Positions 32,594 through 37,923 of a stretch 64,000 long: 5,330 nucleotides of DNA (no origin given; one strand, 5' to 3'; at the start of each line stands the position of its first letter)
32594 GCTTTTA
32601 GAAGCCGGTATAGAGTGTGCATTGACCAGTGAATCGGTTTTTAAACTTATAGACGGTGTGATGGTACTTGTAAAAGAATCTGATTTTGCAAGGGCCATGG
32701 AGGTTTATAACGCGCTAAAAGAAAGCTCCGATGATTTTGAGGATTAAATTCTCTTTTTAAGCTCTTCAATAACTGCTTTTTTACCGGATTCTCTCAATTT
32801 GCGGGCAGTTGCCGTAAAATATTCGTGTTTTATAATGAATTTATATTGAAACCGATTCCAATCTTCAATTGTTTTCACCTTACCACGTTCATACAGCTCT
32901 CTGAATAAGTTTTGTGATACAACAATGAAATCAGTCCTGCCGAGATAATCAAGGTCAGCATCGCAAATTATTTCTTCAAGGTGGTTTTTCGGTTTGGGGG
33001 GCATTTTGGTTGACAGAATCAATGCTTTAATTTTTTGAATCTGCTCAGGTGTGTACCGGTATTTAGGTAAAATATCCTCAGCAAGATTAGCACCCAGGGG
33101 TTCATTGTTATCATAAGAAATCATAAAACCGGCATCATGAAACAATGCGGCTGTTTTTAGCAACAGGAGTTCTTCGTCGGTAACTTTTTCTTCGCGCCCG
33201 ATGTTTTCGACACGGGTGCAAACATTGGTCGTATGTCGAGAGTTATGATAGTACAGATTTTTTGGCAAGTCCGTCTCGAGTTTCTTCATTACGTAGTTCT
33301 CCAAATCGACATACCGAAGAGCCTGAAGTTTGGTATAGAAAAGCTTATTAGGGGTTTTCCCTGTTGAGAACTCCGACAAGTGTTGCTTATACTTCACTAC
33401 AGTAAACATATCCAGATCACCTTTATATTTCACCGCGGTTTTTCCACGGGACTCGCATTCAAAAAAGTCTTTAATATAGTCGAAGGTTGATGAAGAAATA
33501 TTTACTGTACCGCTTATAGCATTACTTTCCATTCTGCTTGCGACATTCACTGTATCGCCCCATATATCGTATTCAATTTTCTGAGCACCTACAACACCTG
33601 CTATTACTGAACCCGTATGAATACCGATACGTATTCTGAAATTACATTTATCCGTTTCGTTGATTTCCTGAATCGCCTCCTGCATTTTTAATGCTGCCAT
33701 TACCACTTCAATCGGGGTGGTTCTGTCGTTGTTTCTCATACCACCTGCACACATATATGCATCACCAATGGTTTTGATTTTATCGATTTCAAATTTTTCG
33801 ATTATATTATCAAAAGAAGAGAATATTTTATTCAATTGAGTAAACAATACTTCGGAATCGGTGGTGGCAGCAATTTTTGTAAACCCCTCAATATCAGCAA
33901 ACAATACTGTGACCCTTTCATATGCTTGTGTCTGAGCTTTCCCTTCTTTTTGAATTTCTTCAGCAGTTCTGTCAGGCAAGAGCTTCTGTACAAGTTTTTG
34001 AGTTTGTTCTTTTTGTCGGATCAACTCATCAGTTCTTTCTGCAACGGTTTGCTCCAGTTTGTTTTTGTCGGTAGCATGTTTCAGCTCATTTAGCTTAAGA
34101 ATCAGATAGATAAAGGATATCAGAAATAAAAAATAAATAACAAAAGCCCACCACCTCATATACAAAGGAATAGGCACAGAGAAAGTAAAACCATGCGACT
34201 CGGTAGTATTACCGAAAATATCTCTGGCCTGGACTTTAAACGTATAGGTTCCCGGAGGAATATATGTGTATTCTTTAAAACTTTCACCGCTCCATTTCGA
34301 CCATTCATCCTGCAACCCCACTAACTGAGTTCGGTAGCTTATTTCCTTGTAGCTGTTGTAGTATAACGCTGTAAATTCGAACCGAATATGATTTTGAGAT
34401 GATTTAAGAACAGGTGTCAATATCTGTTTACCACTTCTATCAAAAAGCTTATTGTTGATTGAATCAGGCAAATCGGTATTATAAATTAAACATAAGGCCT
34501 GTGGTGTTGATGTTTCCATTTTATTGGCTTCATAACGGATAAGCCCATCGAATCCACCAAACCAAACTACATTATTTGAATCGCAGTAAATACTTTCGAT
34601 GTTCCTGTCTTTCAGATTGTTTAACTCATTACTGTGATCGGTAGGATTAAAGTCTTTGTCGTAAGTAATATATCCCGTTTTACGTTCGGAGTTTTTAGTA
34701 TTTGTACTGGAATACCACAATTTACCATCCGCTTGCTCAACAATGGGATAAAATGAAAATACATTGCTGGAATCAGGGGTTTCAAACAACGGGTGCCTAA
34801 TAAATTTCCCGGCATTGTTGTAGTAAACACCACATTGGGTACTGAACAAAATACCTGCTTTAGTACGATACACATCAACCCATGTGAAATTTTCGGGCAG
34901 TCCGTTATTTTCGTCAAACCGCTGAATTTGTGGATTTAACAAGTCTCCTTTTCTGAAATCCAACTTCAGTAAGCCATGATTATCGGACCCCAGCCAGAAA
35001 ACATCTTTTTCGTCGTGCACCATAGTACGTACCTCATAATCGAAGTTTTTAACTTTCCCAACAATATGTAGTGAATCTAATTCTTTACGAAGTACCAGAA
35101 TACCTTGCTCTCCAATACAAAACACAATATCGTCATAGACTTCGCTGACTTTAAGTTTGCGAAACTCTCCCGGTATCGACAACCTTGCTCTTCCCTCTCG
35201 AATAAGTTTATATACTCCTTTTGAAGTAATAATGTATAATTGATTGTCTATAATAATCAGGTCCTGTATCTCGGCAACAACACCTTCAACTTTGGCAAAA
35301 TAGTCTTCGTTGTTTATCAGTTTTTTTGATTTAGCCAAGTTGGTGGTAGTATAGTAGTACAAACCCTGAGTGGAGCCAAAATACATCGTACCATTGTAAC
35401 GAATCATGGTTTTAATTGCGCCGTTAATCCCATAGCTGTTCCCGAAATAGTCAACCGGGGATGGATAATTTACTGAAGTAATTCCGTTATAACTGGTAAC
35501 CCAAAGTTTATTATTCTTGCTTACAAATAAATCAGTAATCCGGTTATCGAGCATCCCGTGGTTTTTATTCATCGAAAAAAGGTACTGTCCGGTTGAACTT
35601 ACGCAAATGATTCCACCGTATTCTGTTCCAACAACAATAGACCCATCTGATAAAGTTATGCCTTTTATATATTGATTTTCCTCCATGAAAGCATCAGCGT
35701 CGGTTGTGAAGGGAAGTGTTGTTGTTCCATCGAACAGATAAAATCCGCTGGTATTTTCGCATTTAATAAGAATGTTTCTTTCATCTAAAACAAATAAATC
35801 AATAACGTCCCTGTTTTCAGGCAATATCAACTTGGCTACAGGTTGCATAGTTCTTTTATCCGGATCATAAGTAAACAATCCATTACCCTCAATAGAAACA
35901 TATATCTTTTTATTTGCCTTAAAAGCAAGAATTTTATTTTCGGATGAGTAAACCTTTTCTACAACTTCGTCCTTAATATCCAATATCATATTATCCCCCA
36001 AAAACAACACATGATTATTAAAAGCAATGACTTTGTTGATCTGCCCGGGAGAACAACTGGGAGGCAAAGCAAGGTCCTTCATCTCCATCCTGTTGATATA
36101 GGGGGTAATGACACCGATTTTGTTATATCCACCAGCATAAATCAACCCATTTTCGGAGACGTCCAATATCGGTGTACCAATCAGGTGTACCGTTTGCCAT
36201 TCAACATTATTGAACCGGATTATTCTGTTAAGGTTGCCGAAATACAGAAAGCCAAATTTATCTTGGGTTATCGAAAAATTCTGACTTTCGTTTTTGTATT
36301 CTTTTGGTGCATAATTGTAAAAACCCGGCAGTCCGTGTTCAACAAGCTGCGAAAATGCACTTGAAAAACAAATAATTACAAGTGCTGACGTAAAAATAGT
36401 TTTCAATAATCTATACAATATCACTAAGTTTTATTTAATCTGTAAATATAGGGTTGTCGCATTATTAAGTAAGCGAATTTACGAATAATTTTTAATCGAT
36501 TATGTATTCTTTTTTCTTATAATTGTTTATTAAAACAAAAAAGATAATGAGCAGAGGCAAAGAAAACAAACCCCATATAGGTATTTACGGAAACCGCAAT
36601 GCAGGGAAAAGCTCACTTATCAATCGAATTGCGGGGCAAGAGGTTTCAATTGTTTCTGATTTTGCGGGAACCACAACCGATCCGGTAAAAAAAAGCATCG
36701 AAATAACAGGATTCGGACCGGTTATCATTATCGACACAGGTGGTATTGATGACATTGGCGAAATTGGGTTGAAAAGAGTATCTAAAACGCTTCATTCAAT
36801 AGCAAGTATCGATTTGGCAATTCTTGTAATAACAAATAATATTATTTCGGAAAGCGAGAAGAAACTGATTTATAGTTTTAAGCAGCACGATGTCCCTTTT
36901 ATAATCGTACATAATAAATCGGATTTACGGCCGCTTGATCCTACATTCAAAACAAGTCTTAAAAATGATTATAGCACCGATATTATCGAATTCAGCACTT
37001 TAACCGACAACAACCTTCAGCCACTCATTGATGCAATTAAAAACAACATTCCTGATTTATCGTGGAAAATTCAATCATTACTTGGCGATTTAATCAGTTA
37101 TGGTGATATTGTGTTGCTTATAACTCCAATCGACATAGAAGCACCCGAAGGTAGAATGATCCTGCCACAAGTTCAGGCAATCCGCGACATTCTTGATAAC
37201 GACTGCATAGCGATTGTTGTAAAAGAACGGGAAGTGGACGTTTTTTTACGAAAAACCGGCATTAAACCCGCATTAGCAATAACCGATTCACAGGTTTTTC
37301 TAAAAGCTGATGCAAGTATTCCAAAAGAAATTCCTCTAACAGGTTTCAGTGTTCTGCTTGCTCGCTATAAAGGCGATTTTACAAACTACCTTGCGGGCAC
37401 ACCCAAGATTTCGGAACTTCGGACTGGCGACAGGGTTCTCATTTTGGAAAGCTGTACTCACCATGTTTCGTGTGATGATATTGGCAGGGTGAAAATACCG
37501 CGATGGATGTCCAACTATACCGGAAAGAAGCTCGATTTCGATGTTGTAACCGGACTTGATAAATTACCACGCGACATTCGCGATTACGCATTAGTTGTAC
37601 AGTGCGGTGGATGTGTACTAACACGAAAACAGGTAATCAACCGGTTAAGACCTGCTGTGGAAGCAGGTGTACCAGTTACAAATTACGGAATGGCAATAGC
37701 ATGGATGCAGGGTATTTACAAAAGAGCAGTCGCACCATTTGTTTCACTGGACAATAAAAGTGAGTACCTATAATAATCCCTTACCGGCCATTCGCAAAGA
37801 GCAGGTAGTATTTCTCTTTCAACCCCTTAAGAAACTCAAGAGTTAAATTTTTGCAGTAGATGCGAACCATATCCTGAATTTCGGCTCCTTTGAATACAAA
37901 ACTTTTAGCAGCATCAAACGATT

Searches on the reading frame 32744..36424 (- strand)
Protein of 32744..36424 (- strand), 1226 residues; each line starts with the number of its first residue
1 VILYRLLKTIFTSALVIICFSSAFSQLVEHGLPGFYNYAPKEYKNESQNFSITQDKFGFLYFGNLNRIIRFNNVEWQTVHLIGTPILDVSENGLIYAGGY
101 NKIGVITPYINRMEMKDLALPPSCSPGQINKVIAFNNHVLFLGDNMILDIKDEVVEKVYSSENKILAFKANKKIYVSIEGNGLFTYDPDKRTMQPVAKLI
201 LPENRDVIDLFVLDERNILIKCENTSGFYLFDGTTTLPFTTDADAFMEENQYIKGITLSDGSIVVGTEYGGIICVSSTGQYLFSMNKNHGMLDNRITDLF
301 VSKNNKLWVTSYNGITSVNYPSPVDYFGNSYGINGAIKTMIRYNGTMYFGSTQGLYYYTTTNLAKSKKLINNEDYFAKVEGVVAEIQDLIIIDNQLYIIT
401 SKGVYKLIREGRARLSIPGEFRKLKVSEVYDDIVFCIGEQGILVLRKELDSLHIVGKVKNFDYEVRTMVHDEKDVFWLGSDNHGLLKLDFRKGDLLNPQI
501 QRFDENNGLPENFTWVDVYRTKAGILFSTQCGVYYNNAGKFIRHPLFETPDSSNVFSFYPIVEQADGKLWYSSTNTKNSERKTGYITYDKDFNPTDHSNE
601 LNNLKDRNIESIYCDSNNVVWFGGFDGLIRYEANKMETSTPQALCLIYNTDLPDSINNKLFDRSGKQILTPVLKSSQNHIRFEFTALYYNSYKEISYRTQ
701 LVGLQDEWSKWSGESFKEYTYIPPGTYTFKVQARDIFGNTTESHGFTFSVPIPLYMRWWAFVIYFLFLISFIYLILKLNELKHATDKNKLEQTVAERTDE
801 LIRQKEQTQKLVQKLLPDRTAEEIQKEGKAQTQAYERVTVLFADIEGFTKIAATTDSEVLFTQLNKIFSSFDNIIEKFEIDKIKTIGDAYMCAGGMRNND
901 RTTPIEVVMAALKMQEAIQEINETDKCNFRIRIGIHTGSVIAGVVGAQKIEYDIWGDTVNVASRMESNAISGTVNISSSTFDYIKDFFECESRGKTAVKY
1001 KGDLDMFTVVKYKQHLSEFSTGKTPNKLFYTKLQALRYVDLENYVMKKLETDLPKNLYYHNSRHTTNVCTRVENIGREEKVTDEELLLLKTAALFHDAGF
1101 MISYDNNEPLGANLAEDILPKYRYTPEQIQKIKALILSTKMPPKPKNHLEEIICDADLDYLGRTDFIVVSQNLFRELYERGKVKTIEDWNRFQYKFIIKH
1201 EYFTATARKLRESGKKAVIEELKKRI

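Call 9: search_protein_families(library=pfam, proteins=[window:32744-36424:-], max_evalue=0.001)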
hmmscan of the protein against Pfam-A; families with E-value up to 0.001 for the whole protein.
window:32744-36424:- (1226 aa): 5 families
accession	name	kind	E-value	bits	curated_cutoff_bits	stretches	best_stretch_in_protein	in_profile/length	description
PF00211.25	Guanylate_cyc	-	1.3e-55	188.2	21.9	1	831-1009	2-181/183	Adenylate and Guanylate cyclase catalytic domain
PF07495.19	Y_Y_Y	-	3.8e-10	40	26.6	1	689-743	2-56/65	Y_Y_Y domain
PF07494.17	Reg_prop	-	2.2e-09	36.8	20.4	0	604-625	2-23/24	Two component regulator propeller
PF24391.1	HD-CE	-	0.00016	21.9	27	1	1052-1114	6-65/263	HD-CE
PF01966.28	HD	-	0.00025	21.7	22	1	1063-1157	3-111/116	HD domain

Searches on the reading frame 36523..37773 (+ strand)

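Call 9: search_protein_families(library=pfam, proteins=[window:36523-37773:+], max_evalue=0.001)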
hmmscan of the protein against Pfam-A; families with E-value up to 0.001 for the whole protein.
window:36523-37773:+ (416 aa): 7 families
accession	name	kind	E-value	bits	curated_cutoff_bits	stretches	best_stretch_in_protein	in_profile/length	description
PF18133.7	HydF_tetramer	-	5.1e-45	152.5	22.6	1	289-405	3-118/118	Hydrogen maturase F tetramerization domain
PF18128.7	HydF_dimer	-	1.3e-38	131.5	23.4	1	186-284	1-99/99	Hydrogen maturase F dimerization domain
PF01926.29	MMR_HSR1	-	7.1e-21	74.9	21.9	1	18-132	1-113/113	50S ribosome-binding GTPase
PF02421.24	FeoB_N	-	8.3e-08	32.3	27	1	19-170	3-154/156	Ferrous iron transport protein B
PF00009.33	GTP_EFTU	-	1.9e-05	24.8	26.5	0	87-177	84-187/188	Elongation factor Tu GTP binding domain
PF00350.29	Dynamin_N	-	4e-05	24.2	27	0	19-47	1-29/168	Dynamin family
PF03193.22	RsgA_GTPase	-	5.5e-05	23.5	30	0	21-78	111-171/174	RsgA GTPase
